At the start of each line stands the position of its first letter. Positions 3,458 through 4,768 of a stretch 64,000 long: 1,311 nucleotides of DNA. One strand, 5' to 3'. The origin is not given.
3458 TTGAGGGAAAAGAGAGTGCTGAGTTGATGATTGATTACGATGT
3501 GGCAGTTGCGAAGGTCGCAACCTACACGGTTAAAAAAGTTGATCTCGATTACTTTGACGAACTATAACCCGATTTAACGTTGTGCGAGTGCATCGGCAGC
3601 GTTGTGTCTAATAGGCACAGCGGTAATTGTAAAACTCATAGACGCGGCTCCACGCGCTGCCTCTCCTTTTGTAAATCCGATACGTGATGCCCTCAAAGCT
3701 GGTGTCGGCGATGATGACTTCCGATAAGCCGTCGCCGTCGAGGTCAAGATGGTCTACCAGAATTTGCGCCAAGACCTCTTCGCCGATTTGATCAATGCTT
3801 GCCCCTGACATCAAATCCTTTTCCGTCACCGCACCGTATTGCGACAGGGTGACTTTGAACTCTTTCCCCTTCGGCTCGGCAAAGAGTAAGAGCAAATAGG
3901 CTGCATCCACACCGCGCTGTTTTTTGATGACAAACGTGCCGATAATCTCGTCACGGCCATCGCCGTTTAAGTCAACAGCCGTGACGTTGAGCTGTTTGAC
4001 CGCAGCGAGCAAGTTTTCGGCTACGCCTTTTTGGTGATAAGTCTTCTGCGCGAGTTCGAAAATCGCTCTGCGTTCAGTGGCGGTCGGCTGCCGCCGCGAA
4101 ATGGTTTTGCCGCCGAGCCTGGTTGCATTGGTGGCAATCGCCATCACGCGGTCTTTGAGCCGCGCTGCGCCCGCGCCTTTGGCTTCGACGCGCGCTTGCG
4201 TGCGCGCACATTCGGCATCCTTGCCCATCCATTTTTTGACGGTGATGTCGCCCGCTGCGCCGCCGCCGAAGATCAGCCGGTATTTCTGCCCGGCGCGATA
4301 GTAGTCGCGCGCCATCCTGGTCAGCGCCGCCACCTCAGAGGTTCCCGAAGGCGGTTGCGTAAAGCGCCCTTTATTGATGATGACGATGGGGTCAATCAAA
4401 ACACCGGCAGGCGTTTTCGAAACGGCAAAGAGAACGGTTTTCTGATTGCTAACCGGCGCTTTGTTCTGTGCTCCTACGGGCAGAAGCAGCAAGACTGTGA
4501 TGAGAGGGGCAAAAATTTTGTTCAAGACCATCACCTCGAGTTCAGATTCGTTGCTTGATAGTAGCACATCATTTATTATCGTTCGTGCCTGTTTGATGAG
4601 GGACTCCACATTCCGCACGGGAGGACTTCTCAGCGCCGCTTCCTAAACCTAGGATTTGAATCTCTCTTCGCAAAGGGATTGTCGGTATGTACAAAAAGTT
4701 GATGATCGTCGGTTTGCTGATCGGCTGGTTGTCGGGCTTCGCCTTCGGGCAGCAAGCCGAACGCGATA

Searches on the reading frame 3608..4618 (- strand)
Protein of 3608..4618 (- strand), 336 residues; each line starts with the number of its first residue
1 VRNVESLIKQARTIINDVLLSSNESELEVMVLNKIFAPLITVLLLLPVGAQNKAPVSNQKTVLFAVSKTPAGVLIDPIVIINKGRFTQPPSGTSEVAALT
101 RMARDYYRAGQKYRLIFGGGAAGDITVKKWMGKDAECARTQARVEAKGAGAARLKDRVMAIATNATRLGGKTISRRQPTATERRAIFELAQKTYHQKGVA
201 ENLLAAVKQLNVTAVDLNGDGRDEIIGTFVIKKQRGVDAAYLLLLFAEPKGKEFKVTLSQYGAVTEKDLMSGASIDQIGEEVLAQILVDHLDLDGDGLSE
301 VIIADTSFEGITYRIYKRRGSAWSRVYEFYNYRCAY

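Call 6: search_protein_families(library=pfam, proteins=[window:3608-4618:-], max_evalue=0.01)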
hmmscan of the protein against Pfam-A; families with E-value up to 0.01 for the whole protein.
window:3608-4618:- (336 aa): 2 families
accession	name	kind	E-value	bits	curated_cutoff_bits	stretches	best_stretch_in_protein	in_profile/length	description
PF13517.12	FG-GAP_3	-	8.8e-06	26.7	26.9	0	209-226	43-60/61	FG-GAP-like repeat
PF01839.29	FG-GAP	-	0.00013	22.2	22.1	0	212-226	5-19/37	FG-GAP repeat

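Call 7: search_protein_families(library=ncbifam, proteins=[window:3608-4618:-], max_evalue=0.01)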
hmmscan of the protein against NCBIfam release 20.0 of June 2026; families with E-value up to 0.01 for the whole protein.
window:3608-4618:- (336 aa): 0 families

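Call 8: search_protein_families(library=padloc, proteins=[window:3608-4618:-], max_evalue=0.01)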
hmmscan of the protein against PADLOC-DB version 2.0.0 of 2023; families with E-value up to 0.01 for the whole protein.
window:3608-4618:- (336 aa): 0 families
